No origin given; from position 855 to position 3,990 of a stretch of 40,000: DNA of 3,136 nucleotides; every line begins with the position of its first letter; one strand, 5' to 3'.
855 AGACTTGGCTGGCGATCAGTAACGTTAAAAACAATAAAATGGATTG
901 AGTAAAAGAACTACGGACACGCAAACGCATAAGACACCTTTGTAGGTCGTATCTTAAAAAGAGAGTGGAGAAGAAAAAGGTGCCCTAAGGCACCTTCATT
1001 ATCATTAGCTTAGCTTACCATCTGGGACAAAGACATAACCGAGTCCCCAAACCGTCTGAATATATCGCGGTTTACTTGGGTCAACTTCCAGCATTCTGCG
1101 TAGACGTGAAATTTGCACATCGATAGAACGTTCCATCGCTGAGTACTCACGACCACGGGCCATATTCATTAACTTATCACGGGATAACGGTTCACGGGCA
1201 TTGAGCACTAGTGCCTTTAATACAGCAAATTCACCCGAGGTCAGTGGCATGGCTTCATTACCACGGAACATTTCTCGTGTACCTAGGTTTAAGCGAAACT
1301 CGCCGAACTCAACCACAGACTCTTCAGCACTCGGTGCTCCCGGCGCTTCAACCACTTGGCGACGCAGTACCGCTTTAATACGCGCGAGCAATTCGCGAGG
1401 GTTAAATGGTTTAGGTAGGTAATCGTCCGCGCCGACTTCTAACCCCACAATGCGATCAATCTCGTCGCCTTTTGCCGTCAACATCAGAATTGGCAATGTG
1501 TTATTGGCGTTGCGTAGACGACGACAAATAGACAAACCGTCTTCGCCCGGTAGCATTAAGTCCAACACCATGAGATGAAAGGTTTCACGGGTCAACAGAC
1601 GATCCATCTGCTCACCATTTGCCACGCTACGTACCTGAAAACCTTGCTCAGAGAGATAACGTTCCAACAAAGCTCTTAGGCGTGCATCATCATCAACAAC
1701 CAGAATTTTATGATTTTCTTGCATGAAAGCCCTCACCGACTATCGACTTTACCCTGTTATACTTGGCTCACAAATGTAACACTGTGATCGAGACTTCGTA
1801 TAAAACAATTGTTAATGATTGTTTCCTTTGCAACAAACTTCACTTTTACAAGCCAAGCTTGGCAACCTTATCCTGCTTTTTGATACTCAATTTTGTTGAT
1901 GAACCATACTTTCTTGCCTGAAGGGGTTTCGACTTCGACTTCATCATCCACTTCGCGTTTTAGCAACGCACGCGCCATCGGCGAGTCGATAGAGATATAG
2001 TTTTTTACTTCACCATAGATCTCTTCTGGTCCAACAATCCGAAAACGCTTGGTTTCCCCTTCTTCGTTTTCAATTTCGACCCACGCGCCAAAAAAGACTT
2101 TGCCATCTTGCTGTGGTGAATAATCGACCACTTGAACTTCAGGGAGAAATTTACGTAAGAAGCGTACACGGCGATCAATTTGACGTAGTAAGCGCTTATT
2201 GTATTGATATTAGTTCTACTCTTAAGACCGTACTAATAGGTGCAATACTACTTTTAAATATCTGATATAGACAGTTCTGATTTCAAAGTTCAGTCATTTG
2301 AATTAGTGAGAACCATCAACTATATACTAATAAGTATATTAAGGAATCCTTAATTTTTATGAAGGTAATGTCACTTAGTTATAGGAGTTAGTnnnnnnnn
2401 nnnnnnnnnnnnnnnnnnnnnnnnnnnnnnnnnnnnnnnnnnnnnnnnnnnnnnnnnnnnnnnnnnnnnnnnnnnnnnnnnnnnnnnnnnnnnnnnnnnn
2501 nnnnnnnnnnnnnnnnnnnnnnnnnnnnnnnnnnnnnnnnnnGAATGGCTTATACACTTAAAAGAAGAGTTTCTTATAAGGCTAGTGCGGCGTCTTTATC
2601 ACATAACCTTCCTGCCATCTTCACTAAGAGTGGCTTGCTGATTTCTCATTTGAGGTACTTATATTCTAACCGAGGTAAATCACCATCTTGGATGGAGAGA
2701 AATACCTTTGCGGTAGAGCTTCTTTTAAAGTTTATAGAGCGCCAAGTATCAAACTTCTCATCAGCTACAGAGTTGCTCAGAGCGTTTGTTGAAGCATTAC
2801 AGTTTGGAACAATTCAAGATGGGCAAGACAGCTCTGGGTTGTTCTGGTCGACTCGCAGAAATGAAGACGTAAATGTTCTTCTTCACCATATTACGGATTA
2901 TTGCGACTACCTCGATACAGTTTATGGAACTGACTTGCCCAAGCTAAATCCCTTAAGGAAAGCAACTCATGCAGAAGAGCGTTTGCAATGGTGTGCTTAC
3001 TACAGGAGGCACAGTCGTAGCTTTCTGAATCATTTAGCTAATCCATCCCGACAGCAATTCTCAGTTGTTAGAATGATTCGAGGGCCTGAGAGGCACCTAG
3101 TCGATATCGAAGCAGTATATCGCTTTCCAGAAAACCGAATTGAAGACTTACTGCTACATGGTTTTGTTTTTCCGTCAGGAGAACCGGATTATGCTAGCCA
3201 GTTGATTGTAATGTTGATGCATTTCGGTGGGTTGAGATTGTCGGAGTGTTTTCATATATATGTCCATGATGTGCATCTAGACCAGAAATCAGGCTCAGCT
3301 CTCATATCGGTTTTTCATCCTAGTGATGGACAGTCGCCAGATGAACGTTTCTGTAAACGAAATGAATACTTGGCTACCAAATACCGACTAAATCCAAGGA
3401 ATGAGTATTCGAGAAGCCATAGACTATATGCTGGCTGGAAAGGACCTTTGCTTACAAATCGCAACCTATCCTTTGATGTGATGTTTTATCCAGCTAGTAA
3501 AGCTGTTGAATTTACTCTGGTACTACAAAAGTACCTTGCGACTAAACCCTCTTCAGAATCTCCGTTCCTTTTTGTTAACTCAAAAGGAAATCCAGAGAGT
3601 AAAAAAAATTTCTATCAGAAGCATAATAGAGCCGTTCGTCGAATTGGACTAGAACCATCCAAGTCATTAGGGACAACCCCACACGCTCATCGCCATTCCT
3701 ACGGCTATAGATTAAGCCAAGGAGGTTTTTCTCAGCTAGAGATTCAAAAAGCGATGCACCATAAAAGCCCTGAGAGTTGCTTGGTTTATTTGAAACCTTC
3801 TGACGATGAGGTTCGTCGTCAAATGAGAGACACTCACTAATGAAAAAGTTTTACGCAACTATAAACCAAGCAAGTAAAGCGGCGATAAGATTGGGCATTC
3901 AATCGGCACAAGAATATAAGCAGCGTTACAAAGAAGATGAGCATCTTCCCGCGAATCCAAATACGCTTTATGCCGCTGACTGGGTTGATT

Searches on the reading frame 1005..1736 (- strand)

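Call 11: search_protein_families(library=pfam, proteins=[window:1005-1736:-], max_evalue=0.01)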
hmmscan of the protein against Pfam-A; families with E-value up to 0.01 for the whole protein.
window:1005-1736:- (243 aa): 3 families
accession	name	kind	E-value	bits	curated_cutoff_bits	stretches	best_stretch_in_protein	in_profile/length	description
PF00072.30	Response_reg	-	3.5e-31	108.1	30.2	1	11-121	1-111/111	Response regulator receiver domain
PF00486.34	Trans_reg_C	-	1e-22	80.4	26.2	1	161-236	2-77/77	Transcriptional regulatory protein, C terminal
PF06490.17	FleQ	-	0.0038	18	22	1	10-92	1-81/108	Flagellar regulatory protein FleQ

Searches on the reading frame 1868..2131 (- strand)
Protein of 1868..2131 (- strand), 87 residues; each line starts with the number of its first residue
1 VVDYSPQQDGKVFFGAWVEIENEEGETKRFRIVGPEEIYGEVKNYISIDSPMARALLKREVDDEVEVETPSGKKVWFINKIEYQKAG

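Call 11: search_protein_families(library=pfam, proteins=[window:1868-2131:-], max_evalue=0.01)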
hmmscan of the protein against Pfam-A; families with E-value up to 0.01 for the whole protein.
window:1868-2131:- (87 aa): 1 family
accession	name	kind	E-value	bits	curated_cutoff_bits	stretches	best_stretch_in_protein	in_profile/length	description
PF01272.25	GreA_GreB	-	3.9e-25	88.1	26.9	1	8-83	2-77/77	Transcription elongation factor, GreA/GreB, C-term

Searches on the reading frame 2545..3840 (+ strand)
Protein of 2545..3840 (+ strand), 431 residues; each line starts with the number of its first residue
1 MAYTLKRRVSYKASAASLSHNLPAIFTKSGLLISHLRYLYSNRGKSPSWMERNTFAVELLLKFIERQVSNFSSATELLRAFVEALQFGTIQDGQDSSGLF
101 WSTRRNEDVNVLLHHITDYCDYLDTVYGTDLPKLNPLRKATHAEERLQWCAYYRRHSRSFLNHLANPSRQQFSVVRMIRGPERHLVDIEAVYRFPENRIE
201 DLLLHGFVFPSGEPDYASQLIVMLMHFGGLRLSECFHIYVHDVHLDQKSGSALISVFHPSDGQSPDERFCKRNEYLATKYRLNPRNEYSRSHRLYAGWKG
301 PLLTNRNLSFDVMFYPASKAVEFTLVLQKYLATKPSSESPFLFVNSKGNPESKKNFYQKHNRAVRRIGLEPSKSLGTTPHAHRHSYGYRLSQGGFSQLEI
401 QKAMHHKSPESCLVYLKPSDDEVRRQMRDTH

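Call 11: search_protein_families(library=pfam, proteins=[window:2545-3840:+], max_evalue=0.01)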
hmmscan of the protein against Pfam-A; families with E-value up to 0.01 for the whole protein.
window:2545-3840:+ (431 aa): 1 family
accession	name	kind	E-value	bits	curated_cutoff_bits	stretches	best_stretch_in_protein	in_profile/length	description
PF00589.27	Phage_integrase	-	2.3e-15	57.3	27.1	1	327-420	79-170/172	Phage integrase family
